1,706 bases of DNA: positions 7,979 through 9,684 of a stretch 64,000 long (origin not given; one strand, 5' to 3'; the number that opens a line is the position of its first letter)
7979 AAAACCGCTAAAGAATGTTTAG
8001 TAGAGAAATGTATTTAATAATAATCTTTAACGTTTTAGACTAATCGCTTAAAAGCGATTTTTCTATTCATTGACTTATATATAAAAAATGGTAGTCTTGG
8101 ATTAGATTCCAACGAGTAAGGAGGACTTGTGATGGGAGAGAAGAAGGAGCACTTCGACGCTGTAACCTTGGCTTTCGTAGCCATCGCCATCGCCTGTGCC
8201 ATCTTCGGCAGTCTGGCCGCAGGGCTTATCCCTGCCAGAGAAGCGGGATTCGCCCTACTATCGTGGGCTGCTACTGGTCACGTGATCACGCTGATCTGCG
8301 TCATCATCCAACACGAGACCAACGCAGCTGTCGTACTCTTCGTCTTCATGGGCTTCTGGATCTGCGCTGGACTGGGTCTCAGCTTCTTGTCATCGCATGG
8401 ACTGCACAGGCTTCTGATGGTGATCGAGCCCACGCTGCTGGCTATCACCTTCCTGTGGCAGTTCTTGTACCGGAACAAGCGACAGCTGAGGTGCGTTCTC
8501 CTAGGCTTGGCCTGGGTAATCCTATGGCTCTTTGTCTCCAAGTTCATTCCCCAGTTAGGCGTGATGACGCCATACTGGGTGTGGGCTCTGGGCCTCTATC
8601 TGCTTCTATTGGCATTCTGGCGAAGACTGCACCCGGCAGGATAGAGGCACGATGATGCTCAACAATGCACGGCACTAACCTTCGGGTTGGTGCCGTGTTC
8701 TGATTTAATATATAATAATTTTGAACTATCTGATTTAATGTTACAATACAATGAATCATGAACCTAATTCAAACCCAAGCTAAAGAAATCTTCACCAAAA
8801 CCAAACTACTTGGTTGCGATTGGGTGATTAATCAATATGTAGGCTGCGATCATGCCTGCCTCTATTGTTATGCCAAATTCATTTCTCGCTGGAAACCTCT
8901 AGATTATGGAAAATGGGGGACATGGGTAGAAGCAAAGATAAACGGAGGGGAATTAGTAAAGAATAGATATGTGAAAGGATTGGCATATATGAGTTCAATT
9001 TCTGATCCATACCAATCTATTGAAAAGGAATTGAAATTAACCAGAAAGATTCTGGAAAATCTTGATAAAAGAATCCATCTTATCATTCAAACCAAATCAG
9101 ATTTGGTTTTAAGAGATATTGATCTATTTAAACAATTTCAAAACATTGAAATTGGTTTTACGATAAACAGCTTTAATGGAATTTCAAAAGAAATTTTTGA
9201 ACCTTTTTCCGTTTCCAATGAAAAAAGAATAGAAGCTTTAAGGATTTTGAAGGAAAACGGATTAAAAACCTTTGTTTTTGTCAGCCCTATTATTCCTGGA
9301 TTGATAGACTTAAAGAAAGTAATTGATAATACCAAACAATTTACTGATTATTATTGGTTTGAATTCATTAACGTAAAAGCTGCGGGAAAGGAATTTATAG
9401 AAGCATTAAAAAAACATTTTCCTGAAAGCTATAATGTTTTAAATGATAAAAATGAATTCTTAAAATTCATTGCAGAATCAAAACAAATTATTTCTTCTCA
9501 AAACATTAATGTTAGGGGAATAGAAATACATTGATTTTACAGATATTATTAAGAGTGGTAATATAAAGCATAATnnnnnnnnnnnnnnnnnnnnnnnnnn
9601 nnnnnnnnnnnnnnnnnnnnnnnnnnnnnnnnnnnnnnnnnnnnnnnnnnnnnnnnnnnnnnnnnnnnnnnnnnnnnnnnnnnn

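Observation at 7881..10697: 2.6-kb island bracketed by a 103-bp duplication of the rarA 5' end whose copies differ only synonymously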

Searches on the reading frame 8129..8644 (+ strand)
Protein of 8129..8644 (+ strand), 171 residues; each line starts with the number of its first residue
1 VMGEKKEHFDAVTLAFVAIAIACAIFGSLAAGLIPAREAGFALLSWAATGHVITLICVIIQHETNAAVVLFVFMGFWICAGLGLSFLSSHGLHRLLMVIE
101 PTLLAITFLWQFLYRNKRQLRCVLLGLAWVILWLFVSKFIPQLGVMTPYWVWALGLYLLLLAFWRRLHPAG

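Call 8: search_protein_families(library=pfam, proteins=[window:8129-8644:+], max_evalue=0.01)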
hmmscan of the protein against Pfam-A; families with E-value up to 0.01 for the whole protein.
window:8129-8644:+ (171 aa): 0 families

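Call 21: search_protein_families(library=ncbifam, proteins=[window:8129-8644:+], max_evalue=0.01)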
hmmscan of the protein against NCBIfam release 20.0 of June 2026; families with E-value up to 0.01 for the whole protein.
window:8129-8644:+ (171 aa): 0 families

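Call 22: search_protein_families(library=padloc, proteins=[window:8129-8644:+], max_evalue=0.01)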
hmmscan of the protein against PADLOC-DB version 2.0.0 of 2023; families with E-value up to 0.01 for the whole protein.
window:8129-8644:+ (171 aa): 0 families

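Call 23: search_protein_families(library=phrogs, proteins=[window:8129-8644:+], max_evalue=0.01)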
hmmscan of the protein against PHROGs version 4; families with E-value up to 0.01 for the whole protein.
window:8129-8644:+ (171 aa): 0 families

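Call 40: find_encoding_contigs(protein=window:8132-8644:+, flank=6000, max_places=10)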
Protein window:8132-8644:+ (170 aa): 3 contigs read that carry it; 3 places shown.
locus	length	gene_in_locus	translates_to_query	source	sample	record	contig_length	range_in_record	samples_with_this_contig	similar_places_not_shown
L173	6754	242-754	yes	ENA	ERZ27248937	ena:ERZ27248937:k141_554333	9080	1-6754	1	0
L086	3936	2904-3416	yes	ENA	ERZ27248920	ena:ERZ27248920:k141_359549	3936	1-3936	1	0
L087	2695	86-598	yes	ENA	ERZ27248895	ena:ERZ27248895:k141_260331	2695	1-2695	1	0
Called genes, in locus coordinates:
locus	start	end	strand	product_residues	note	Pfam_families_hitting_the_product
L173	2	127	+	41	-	?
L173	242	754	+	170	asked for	-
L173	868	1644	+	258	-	PF04055:Radical_SAM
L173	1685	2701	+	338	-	PF01656:CbiA, PF02374:ArsA_ATPase, PF09140:MipZ (faint), PF10609:ParA (weak), PF13614:AAA_31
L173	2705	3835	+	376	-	PF01078:Mg_chelatase (faint), PF05496:RuvB_N, PF00004:AAA, PF07728:AAA_5 (weak), PF13173:AAA_14 (faint), PF25361:AAA_lid_RFC1, PF16193:AAA_assoc_2, PF12002:MgsA_C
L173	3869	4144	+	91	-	-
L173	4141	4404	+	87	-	PF15738:YafQ_toxin, PF05016:ParE_toxin (weak)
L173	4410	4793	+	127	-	PF00293:NUDIX, PF14815:NUDIX_4 (weak)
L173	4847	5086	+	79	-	-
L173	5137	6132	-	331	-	-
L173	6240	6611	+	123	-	PF06262:Zincin_1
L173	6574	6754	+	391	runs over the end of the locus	PF01702:TGT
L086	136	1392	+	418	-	PF00079:Serpin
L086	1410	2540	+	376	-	PF13590:DUF4136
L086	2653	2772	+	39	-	-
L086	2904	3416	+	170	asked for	-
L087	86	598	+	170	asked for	-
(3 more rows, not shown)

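Call 50: find_homologous_proteins(query=window:8132-8641:+, max_evalue=0.001)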
Query window:8132-8641:+ (170 aa): 2 proteins with E <= 0.001 among 337 candidates.
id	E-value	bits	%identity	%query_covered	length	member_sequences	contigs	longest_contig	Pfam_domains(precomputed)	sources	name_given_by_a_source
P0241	4.0e-105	367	100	100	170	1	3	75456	-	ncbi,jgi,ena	-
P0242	1.7e-84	300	82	98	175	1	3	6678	-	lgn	-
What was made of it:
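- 8043..8728 (+): Cassette A module: palindrome/terminator-like hairpin at 8042-8059, promoter-like TTGACT...TATA, Shine-Dalgarno GGAGGA, high-GC ORF 8132-8644 (170 aa, multi-pass membrane, orphan), and terminator at 8667-8698. The only homologue cluster is P0242 at 82% (call 50).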

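Call 51: find_encoding_contigs(protein=P0242, flank=7000, max_places=5)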
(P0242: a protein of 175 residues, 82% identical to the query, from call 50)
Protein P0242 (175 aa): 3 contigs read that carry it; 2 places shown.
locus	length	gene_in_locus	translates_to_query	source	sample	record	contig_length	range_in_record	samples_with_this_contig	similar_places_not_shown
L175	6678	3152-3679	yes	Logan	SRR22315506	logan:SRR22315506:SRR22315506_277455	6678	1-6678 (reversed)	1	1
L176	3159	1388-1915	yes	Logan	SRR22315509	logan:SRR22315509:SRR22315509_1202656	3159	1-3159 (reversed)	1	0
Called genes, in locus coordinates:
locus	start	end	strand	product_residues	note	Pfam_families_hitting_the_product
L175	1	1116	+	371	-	?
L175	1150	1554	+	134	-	-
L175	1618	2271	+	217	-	PF09335:VTT_dom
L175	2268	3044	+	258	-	PF04055:Radical_SAM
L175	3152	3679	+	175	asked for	-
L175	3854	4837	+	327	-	PF01261:AP_endonuc_2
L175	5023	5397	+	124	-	PF13560:HTH_31, PF12844:HTH_19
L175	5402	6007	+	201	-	PF06114:Peptidase_M78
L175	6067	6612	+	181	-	-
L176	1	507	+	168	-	?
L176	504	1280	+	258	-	PF04055:Radical_SAM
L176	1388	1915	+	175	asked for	-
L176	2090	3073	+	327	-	PF01261:AP_endonuc_2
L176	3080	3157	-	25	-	?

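Call 74: search_protein_families(library=pfam, proteins=[L175:3854-4837:+, L175:6067-6612:+, L175:1150-1554:+], max_evalue=0.001)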
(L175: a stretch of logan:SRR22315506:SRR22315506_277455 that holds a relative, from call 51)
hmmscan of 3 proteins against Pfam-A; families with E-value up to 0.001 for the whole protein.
L175:3854-4837:+ (327 aa): 1 family
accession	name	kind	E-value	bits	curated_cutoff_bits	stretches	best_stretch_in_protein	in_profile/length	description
PF01261.30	AP_endonuc_2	-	4.2e-08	33.6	31.1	1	68-303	31-231/249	Xylose isomerase-like TIM barrel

L175:6067-6612:+ (181 aa): 0 families

L175:1150-1554:+ (134 aa): 0 families

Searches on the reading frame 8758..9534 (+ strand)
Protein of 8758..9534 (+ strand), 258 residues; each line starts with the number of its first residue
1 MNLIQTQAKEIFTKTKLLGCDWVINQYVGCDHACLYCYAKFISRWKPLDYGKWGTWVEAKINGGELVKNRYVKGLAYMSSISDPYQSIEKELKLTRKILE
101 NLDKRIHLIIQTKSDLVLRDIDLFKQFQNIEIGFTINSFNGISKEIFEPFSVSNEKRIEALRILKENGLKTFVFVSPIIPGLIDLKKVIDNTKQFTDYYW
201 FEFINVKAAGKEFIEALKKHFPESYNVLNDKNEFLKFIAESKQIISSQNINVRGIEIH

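Call 8: search_protein_families(library=pfam, proteins=[window:8758-9534:+], max_evalue=0.01)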
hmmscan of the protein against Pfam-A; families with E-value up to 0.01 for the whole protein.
window:8758-9534:+ (258 aa): 1 family
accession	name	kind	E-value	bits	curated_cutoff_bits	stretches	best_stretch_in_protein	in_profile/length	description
PF04055.27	Radical_SAM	-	1.2e-12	48.7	29.5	1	26-182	3-154/166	Radical SAM superfamily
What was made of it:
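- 8758..9534 (+): Radical SAM gene (258 aa), of the COG1533 / PA0069 / 'mobile pair B'-like type. PF04055 at 48.7 bits (call 8).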

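Call 21: search_protein_families(library=ncbifam, proteins=[window:8758-9534:+], max_evalue=0.01)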
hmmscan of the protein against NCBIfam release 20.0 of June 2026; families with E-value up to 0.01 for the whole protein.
window:8758-9534:+ (258 aa): 7 families
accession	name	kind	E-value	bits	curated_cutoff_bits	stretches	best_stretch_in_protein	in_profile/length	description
TIGR04470.1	rSAM_mob_pairB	equivalog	1.4e-43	149.4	410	1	6-226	4-227/285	radical SAM mobile pair protein B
NF033668.1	rSAM_PA0069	hypoth_equivalog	3.2e-33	115.2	360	1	4-194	39-243/348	PA0069 family radical SAM protein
NF038135.1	rSAM_Rv2578c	equivalog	2.4e-24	86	430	1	18-192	58-243/317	Rv2578c family radical SAM protein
NF038136.1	rSAM_Rv_intein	exception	3.9e-18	65.6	700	2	65-192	369-500/574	intein-containing Rv2578c family radical SAM protein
NF033719.1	ind_deCO2_activ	equivalog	0.0042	16.4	425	1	151-248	201-296/302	indoleacetate decarboxylase activase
TIGR04471.1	rSAM_mob_pairA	equivalog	0.0058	16.1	355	0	24-137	10-116/220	radical SAM mobile pair protein A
TIGR02491.1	NrdG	equivalog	0.0062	16.5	126.1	0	28-106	23-99/154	anaerobic ribonucleoside-triphosphate reductase activating protein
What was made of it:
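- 8758..9534 (+): TIGR04470 scores 149 bits against a cutoff of 410, and NF033668 scores 115 against 360 (call 21).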

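Call 22: search_protein_families(library=padloc, proteins=[window:8758-9534:+], max_evalue=0.01)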
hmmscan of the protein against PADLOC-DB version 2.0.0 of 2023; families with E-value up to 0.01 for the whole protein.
window:8758-9534:+ (258 aa): 0 families

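Call 23: search_protein_families(library=phrogs, proteins=[window:8758-9534:+], max_evalue=0.01)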
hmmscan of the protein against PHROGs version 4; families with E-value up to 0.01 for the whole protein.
window:8758-9534:+ (258 aa): 2 families
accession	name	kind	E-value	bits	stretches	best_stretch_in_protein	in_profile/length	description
phrog_13321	-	unknown function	1.5e-44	153.4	1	13-219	35-250/307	-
phrog_9252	-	DNA, RNA and nucleotide metabolism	2.3e-05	24.3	1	30-186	125-281/480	DNA repair photolyase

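Call 41: find_encoding_contigs(protein=window:8758-9534:+, flank=6000, max_places=10)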
Protein window:8758-9534:+ (258 aa): 2 contigs read that carry it; 2 places shown.
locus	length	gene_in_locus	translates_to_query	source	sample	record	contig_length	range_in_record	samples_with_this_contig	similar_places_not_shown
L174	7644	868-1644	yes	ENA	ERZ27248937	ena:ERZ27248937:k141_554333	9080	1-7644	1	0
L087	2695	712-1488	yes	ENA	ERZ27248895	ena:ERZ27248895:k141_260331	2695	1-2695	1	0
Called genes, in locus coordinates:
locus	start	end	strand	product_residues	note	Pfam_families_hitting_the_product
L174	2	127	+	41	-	?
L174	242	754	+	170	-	-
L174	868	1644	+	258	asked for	PF04055:Radical_SAM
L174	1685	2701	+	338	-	PF01656:CbiA, PF02374:ArsA_ATPase, PF09140:MipZ (faint), PF10609:ParA (weak), PF13614:AAA_31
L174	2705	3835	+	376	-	PF01078:Mg_chelatase (faint), PF05496:RuvB_N, PF00004:AAA, PF07728:AAA_5 (weak), PF13173:AAA_14 (faint), PF25361:AAA_lid_RFC1, PF16193:AAA_assoc_2, PF12002:MgsA_C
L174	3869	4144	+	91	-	-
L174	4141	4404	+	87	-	PF15738:YafQ_toxin, PF05016:ParE_toxin (weak)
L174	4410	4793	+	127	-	PF00293:NUDIX, PF14815:NUDIX_4 (weak)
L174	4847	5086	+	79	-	-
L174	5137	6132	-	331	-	-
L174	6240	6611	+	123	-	PF06262:Zincin_1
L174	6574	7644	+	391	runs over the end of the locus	PF01702:TGT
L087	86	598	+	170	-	-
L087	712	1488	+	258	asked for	PF04055:Radical_SAM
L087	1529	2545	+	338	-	PF01656:CbiA, PF02374:ArsA_ATPase, PF09140:MipZ (faint), PF10609:ParA (weak), PF13614:AAA_31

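Call 79: search_dna_similar(query=window:8758-9531:+, collection=phages, mode=protein, max_rows=12)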
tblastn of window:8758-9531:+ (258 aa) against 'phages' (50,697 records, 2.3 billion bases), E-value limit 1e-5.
Records with a match: 10; places in all: 10; records where one place covers at least 80% of the query: 2.
Best place of each record, by identity: <60% 10.
By first word of the organism name: Bacteriophage 5; Acidianus 2; Bicaudavirus 2; Dulem 1.
By host as written in the record: - 6; Acidianus convivator AA9 1; Acidianus convivator 1; Sulfolobus solfataricus 1; Varecia variegata 1.
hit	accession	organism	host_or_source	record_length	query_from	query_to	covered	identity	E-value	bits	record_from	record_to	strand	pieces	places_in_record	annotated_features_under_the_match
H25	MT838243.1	Bacteriophage sp.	human fecal samples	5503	9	208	78%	33.8%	7e-25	108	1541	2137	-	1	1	record has no annotation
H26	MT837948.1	Bacteriophage sp.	human fecal samples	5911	22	243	86%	30.0%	4e-29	120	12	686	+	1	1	record has no annotation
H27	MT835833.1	Bacteriophage sp.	human fecal samples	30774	18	226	81%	29.4%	2e-13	75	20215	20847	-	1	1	record has no annotation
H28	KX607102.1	Acidianus two-tailed phage variant 1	Acidianus convivator AA9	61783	16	217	78%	30.1%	2e-16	84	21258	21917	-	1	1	radical SAM family protein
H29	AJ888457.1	Bicaudavirus pozzuoliense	-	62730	16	217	78%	30.1%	2e-16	84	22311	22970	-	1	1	hypothetical protein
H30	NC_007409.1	Bicaudavirus pozzuoliense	Acidianus convivator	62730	16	217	78%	30.1%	2e-16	84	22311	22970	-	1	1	radical SAM protein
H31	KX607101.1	Acidianus two-tailed virus 2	Sulfolobus solfataricus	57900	16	217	78%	29.6%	2e-16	84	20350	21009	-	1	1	radical SAM protein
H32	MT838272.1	Bacteriophage sp.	human fecal samples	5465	24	189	64%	33.3%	2e-17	87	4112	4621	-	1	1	record has no annotation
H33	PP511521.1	Dulem virus 36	Varecia variegata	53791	23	181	62%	33.9%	1e-11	70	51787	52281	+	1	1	PA0069 family radical SAM protein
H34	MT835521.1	Bacteriophage sp.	human fecal samples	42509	1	188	73%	28.5%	1e-8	61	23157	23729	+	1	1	record has no annotation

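Call 81: find_related_loci(query=window:8758-9531:+, collection=viral_contigs, flank=5000)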
Query window:8758-9531:+ (258 aa) in viral_contigs; peptide patterns used: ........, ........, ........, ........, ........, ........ (x = any residue, [..] = any of these).
8 stretches matched a pattern, but none encodes a relative of the query by tblastn (E <= 1e-3).
